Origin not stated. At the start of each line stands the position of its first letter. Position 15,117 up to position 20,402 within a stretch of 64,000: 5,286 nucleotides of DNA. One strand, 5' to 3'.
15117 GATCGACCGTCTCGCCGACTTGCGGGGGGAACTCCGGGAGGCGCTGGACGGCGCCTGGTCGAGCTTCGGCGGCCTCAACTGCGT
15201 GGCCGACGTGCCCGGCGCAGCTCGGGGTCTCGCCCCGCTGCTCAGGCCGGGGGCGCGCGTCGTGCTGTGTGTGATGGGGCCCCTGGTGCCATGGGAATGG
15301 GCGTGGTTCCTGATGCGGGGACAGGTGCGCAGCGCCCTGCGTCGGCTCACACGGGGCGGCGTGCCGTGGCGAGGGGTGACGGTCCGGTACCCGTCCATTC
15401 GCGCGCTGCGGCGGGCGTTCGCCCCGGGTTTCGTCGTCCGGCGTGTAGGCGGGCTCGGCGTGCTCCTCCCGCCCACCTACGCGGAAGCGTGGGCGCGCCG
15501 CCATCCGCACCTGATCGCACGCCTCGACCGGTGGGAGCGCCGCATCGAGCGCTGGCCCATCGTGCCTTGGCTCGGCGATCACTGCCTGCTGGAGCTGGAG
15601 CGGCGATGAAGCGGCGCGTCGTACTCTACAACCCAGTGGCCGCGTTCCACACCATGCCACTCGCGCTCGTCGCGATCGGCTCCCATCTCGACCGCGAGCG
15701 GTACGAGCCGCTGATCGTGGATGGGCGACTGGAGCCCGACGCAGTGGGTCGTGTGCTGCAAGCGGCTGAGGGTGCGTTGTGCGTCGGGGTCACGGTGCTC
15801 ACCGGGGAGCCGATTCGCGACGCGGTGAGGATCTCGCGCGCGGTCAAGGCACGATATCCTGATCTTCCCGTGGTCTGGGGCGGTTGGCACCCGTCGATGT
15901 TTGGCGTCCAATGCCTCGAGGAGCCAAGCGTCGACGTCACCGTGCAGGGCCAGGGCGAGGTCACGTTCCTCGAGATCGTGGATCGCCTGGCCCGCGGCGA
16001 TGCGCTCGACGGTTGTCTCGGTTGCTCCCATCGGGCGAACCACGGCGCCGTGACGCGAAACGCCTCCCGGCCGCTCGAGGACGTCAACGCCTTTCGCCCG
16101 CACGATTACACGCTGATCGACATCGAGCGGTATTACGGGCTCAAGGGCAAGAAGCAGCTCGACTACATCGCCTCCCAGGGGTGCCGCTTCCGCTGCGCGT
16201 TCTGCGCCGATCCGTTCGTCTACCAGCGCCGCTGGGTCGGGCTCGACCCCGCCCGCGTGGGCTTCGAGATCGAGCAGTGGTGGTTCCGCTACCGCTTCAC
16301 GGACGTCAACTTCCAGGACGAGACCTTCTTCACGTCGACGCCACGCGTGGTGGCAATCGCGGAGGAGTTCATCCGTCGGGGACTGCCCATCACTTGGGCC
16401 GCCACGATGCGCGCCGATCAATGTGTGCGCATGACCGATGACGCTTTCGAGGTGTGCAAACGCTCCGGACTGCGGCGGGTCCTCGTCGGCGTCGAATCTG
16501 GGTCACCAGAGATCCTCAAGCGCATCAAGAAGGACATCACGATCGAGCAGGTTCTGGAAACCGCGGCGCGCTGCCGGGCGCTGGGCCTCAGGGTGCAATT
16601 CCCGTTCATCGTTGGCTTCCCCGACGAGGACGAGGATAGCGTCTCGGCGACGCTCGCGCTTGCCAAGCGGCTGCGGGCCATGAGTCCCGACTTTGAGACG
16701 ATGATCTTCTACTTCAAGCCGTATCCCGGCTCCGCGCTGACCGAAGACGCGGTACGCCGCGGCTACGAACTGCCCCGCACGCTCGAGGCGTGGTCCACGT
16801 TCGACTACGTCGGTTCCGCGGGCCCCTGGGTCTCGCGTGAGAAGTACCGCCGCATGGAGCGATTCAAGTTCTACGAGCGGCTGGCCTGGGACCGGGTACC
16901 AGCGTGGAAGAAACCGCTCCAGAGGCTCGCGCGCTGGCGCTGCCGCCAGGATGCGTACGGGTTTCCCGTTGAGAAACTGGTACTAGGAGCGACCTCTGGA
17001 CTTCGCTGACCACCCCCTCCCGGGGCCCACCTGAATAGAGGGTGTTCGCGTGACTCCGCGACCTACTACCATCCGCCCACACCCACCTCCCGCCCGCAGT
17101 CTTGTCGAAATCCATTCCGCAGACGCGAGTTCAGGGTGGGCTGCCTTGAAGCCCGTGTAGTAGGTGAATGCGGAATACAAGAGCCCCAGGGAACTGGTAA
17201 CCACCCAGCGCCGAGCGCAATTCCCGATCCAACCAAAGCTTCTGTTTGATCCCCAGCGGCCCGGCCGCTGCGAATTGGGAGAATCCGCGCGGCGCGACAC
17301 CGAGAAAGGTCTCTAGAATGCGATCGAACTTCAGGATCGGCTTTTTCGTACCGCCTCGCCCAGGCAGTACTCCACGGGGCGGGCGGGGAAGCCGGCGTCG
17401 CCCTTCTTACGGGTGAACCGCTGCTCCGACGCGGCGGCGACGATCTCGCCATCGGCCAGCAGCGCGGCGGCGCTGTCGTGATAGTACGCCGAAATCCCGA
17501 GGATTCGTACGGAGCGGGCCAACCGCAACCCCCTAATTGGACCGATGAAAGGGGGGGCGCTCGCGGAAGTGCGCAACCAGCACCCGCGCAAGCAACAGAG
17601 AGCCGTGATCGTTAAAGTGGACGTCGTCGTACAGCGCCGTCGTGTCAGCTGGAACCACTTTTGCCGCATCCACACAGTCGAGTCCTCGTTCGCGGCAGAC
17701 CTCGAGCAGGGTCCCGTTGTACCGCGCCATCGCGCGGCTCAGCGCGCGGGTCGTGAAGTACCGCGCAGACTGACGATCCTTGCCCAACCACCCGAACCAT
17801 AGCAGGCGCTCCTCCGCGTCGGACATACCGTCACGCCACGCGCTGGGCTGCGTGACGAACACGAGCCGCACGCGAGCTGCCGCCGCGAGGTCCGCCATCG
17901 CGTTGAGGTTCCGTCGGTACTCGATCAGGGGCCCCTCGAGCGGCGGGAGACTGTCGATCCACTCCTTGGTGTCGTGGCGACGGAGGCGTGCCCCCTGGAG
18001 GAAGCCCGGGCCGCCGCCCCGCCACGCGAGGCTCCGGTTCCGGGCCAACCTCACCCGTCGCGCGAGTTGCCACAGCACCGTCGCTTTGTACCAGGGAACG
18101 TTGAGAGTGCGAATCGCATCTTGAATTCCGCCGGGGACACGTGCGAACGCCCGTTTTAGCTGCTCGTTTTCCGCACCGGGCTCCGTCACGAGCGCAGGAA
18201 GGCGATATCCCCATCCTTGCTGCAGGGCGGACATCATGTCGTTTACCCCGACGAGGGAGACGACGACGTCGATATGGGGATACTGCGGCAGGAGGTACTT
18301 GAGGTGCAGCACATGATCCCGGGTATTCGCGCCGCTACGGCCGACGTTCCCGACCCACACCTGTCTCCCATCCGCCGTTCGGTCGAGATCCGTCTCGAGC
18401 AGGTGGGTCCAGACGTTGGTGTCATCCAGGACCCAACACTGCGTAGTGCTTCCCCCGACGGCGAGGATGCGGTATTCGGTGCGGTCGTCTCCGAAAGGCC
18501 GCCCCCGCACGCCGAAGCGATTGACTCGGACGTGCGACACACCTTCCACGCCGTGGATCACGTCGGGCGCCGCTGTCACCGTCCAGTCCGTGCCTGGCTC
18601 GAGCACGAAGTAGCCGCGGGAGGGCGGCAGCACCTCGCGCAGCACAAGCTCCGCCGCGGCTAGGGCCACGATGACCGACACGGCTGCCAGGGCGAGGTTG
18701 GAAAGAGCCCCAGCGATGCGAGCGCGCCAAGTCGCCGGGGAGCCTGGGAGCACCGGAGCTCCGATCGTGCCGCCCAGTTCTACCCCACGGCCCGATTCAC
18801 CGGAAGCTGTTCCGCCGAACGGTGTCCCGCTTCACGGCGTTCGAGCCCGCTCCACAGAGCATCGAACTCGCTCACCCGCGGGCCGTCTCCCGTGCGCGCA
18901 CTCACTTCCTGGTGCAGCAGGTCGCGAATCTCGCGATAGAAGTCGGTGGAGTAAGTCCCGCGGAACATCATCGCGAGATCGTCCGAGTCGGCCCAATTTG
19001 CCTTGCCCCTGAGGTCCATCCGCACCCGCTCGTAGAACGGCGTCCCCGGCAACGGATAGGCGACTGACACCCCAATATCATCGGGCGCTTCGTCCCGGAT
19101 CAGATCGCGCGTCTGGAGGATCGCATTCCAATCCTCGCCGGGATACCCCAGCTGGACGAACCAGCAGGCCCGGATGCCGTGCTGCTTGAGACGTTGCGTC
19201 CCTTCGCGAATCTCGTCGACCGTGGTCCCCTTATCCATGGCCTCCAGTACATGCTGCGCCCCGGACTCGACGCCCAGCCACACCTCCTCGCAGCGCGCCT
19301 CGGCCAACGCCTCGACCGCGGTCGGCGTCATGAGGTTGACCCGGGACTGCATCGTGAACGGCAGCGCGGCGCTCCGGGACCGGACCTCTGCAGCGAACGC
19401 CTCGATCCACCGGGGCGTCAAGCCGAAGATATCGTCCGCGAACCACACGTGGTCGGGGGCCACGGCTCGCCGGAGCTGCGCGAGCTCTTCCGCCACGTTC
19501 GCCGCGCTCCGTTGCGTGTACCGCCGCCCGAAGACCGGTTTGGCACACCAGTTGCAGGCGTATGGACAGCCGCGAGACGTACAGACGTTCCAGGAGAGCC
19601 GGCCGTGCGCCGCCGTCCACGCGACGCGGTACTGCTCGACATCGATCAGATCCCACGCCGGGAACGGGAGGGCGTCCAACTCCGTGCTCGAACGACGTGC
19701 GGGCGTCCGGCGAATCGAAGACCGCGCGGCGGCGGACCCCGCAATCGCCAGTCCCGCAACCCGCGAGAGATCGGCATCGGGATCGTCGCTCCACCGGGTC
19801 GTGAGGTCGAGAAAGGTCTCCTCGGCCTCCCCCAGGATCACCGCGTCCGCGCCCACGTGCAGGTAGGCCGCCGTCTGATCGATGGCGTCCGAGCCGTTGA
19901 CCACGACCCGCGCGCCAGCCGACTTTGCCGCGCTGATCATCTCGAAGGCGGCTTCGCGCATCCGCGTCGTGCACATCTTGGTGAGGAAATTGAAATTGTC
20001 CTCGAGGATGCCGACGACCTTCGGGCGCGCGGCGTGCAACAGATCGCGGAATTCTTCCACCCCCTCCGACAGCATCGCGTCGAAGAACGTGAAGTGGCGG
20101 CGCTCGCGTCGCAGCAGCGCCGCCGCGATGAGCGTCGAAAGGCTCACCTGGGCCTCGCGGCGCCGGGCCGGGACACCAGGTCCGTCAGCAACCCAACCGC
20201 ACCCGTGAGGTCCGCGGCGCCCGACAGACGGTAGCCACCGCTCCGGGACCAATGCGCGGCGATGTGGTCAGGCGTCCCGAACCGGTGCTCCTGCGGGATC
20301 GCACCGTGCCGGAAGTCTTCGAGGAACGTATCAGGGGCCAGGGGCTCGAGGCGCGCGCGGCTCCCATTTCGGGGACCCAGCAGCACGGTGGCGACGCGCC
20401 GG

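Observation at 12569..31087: An 18.5-kb accessory cluster with five radical SAM enzymes and glycan-decorating enzymes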

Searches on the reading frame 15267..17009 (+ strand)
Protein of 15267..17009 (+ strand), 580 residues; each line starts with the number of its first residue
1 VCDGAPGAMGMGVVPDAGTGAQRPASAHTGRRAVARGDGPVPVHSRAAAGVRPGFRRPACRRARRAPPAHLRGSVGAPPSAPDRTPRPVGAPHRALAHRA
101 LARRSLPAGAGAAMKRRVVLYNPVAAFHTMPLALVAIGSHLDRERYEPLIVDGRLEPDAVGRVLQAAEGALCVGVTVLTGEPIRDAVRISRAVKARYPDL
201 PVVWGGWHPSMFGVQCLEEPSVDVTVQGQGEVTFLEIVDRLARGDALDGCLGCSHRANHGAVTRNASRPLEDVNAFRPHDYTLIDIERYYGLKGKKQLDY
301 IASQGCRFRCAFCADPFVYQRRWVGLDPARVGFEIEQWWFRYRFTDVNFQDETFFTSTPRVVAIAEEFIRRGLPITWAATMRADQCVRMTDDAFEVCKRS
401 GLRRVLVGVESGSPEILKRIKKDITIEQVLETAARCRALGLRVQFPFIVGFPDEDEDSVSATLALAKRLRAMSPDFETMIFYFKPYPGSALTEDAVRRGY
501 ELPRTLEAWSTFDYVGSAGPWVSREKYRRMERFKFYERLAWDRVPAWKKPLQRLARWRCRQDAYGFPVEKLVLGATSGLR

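Call 5: search_protein_families(library=pfam, proteins=[window:15267-17009:+], max_evalue=0.01)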
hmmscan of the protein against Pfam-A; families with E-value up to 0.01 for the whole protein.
window:15267-17009:+ (580 aa): 2 families
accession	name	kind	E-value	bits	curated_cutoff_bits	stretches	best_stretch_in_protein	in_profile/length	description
PF04055.27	Radical_SAM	-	2.2e-19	70.7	29.5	1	301-465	2-165/166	Radical SAM superfamily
PF02310.24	B12-binding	-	5.6e-11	42.8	32.1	1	125-237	8-120/121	B12 binding domain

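Call 7: search_protein_families(library=ncbifam, proteins=[window:15267-17009:+], max_evalue=0.001)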
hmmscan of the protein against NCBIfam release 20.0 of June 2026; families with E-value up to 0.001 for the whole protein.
window:15267-17009:+ (580 aa): 23 families
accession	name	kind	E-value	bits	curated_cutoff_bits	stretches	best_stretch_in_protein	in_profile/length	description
TIGR03471.1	HpnJ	equivalog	5.2e-35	121.2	577.6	1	184-500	82-392/472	hopanoid biosynthesis associated radical SAM protein HpnJ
NF050148.1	rSAM_ApyD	equivalog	1.4e-31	109.6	750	1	171-494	76-392/645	RiPP biosynthesis radical SAM protein ApyD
TIGR02026.1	BchE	equivalog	1.4e-30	106.6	481.35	1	183-495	76-387/497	magnesium-protoporphyrin IX monomethyl ester anaerobic oxidative cyclase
TIGR04072.2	rSAM_ladder_B12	equivalog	5e-27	94.6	360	1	186-499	86-376/443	lipid biosynthesis B12-binding/radical SAM protein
TIGR04013.1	B12_SAM_MJ_1487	hypoth_equivalog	2.4e-22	79.3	251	2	403-494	267-356/382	TIGR04013 family B12-binding domain/radical SAM domain-containing protein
TIGR04479.1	bcpD_PhpK_rSAM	subfamily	5.7e-22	77.8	600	1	228-482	178-420/504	PhpK family radical SAM P-methyltransferase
TIGR04385.1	B12_rSAM_cofa1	equivalog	5.8e-21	75.2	450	1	192-472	92-367/438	B12 lower ligand biosynthesis radical SAM protein BzaD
TIGR04367.1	HpnR_B12_rSAM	equivalog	5.2e-20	71.4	650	1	131-460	22-343/490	hopanoid C-3 methylase HpnR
TIGR04014.1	B12_SAM_MJ_0865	equivalog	3.3e-19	69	360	1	389-497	256-360/434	methyl-coenzyme M reductase glutamine C-methyltransferase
NF038361.1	rSAM_Sden_1168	equivalog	3.8e-18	65.4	575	1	173-499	144-477/560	Sden_1168 family B12-binding radical SAM P-methyltransferase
TIGR03975.1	rSAM_ocin_1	subfamily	4.2e-17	61.9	281.85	1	186-474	144-435/606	RiPP maturation radical SAM C-methyltransferase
NF040542.1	rSAM_RCCLKC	equivalog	1.7e-15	57.1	450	1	172-452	51-333/423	arsinothricin biosynthesis radical SAM protein ArsL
NF033070.1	rSAM_AprD4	equivalog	2.3e-15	56.4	500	1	300-500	199-395/456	AprD4 family radical SAM diol-dehydratase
NF040546.1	rSAM_CUAEP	equivalog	7.4e-14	51.3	500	1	131-458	13-330/468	CUAEP/CCAEP-tail radical SAM (seleno)protein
NF045585.1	rSAM_slr0320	equivalog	6.2e-09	34.9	775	1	197-497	136-439/511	photosystem II high light acclimation radical SAM protein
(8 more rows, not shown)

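Call 91: search_solved_structures(query=window:15606-17009:+, max_evalue=0.01)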
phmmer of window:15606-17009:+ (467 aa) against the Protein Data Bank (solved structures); distinct sequences matched with E-value up to 0.01: 8.
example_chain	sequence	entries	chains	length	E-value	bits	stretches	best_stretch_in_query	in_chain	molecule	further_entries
6fd2_B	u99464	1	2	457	5.3e-11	45.1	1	189-387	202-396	Putative apramycin biosynthetic oxidoreductase 4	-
9ccb_A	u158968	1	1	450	7.8e-10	41.2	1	107-381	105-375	Radical SAM core domain-containing protein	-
7kdx_A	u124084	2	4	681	1.1e-09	40.7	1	70-343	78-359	Methyltransferase TokK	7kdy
5ul2_A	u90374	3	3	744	1.6e-06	30.3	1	96-336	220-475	OxsB protein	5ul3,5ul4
6wte_A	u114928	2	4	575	2.6e-06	29.6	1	2-367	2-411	B12-binding domain-containing protein | Tryptophan-C2-methyltransferase containing B12-binding domain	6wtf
6iad_A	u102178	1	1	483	0.0036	19.3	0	264-413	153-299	Histone acetyltransferase, ELP3 family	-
6iaz_A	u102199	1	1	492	0.0038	19.2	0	264-413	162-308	Histone acetyltransferase, ELP3 family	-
6ia8_A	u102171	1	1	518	0.0044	19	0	265-413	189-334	Histone acetyltransferase, ELP3 family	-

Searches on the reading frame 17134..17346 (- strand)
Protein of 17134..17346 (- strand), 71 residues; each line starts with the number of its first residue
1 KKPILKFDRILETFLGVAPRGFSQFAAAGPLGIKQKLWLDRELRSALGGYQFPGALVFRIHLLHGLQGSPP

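Call 31: search_protein_families(library=pfam, proteins=[window:17134-17346:-], max_evalue=1)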
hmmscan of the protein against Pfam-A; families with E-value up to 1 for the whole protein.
seq(71 aa): 1 family
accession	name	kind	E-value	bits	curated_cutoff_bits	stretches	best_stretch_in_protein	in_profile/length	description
PF24213.1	DUF7434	-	0.095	13.2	27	1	45-60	7-22/40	Family of unknown function (DUF7434)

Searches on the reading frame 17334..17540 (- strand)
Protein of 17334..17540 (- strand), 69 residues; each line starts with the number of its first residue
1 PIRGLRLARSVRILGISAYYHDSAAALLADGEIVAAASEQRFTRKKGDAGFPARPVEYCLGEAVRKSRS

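Call 31: search_protein_families(library=pfam, proteins=[window:17334-17540:-], max_evalue=1)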
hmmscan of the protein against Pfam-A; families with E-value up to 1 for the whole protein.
seq(69 aa): 1 family
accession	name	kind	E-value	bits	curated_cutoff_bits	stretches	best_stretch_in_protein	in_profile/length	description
PF02543.21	Carbam_trans_N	-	3.9e-12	46.7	24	1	12-63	1-53/346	Carbamoyltransferase N-terminus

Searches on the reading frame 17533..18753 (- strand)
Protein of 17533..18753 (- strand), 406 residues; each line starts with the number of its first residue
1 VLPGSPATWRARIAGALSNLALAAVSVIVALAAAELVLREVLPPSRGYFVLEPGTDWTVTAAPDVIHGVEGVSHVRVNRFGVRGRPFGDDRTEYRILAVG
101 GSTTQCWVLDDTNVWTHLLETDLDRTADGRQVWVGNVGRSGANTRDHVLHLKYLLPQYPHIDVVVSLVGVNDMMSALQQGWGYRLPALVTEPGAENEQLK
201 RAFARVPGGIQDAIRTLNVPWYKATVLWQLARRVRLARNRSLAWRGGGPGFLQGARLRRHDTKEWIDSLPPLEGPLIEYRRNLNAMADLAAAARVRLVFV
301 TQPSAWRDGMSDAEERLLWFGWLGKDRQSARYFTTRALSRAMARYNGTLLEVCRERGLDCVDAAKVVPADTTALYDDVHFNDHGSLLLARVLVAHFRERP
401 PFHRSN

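Call 5: search_protein_families(library=pfam, proteins=[window:17533-18753:-], max_evalue=0.01)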
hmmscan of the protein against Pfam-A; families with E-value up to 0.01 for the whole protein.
window:17533-18753:- (406 aa): 2 families
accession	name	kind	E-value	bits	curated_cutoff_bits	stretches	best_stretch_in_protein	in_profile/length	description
PF13472.12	Lipase_GDSL_2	-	1.4e-12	48.9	32.9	1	98-384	1-175/178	GDSL-like Lipase/Acylhydrolase family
PF04311.20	DUF459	-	0.0017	18.2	27.2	0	278-313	92-127/197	Protein of unknown function (DUF459)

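Call 7: search_protein_families(library=ncbifam, proteins=[window:17533-18753:-], max_evalue=0.001)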
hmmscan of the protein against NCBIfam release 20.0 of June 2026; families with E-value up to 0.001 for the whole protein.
window:17533-18753:- (406 aa): 0 families

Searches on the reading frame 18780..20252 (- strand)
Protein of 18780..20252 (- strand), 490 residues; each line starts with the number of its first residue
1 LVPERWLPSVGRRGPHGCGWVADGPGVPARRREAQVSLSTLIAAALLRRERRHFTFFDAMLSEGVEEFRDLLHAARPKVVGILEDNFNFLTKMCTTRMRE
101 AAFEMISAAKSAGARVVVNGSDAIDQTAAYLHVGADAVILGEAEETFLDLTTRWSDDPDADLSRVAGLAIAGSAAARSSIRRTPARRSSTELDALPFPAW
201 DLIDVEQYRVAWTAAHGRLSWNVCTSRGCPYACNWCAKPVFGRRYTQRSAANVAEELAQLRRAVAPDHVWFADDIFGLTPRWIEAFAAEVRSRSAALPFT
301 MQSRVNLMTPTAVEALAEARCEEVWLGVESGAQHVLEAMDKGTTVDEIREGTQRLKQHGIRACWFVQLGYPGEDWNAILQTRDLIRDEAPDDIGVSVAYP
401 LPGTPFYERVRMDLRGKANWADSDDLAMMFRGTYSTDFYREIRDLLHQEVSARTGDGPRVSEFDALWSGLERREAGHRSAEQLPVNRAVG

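Call 5: search_protein_families(library=pfam, proteins=[window:18780-20252:-], max_evalue=0.01)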
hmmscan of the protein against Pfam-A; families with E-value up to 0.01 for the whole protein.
window:18780-20252:- (490 aa): 2 families
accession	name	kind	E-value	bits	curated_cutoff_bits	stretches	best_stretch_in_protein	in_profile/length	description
PF04055.27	Radical_SAM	-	4e-19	69.8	29.5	1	225-385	3-166/166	Radical SAM superfamily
PF02310.24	B12-binding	-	1.6e-05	25.1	32.1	1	41-150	18-120/121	B12 binding domain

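Call 7: search_protein_families(library=ncbifam, proteins=[window:18780-20252:-], max_evalue=0.001)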
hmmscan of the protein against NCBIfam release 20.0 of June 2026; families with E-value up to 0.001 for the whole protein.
window:18780-20252:- (490 aa): 22 families
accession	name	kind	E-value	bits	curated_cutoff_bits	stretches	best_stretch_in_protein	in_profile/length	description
TIGR04014.1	B12_SAM_MJ_0865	equivalog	4e-30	105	360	2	304-410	252-358/434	methyl-coenzyme M reductase glutamine C-methyltransferase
TIGR04479.1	bcpD_PhpK_rSAM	subfamily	1.3e-29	103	600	1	221-418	242-440/504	PhpK family radical SAM P-methyltransferase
TIGR03471.1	HpnJ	equivalog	2.6e-29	102.4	577.6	1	161-412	141-389/472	hopanoid biosynthesis associated radical SAM protein HpnJ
TIGR04295.1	B12_rSAM_oligo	hypoth_equivalog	1.8e-27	96.1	400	1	32-410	20-384/422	TIGR04295 family B12-binding domain-containing radical SAM protein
TIGR04072.2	rSAM_ladder_B12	equivalog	5e-26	91.3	360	2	214-381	175-342/443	lipid biosynthesis B12-binding/radical SAM protein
TIGR02026.1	BchE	equivalog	4.3e-25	88.5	481.35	1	43-411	29-388/497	magnesium-protoporphyrin IX monomethyl ester anaerobic oxidative cyclase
TIGR04013.1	B12_SAM_MJ_1487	hypoth_equivalog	6.8e-23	81.1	251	1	94-415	52-362/382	TIGR04013 family B12-binding domain/radical SAM domain-containing protein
NF050148.1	rSAM_ApyD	equivalog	2.6e-22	79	750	1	135-411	127-394/645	RiPP biosynthesis radical SAM protein ApyD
NF033070.1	rSAM_AprD4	equivalog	5e-18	65.2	500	1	93-413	83-392/456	AprD4 family radical SAM diol-dehydratase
NF038361.1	rSAM_Sden_1168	equivalog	8.7e-18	64.2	575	1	183-409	241-472/560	Sden_1168 family B12-binding radical SAM P-methyltransferase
TIGR04385.1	B12_rSAM_cofa1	equivalog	1.5e-17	64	450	1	41-385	25-361/438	B12 lower ligand biosynthesis radical SAM protein BzaD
TIGR03975.1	rSAM_ocin_1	subfamily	1.7e-17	63.2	281.85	1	114-376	158-418/606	RiPP maturation radical SAM C-methyltransferase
NF040546.1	rSAM_CUAEP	equivalog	3.8e-13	49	500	1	96-361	61-314/468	CUAEP/CCAEP-tail radical SAM (seleno)protein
TIGR04367.1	HpnR_B12_rSAM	equivalog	2.8e-12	46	650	1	47-409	32-372/490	hopanoid C-3 methylase HpnR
NF033712.0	B12_rSAM_KedN5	subfamily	1.3e-10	40.2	700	1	118-288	96-263/624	KedN5 family methylcobalamin-dependent radical SAM C-methyltransferase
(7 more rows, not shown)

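Call 59: search_solved_structures(query=window:18780-20252:-, max_evalue=0.001)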
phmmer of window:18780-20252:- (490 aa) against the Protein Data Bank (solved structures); distinct sequences matched with E-value up to 0.001: 5.
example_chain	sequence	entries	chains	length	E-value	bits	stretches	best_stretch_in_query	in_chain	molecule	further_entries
9ccb_A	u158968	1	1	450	3.4e-21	78.7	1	113-411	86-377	Radical SAM core domain-containing protein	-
6fd2_B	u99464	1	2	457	6.9e-15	57.9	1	190-413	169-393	Putative apramycin biosynthetic oxidoreductase 4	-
9n1b_A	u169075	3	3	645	1.8e-07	33.4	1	109-340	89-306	Radical SAM protein | Radical SAM enzyme CysS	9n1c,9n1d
7kdx_A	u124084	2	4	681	2.3e-06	29.8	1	113-377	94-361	Methyltransferase TokK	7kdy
6wte_A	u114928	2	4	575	0.00026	23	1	222-347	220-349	B12-binding domain-containing protein | Tryptophan-C2-methyltransferase containing B12-binding domain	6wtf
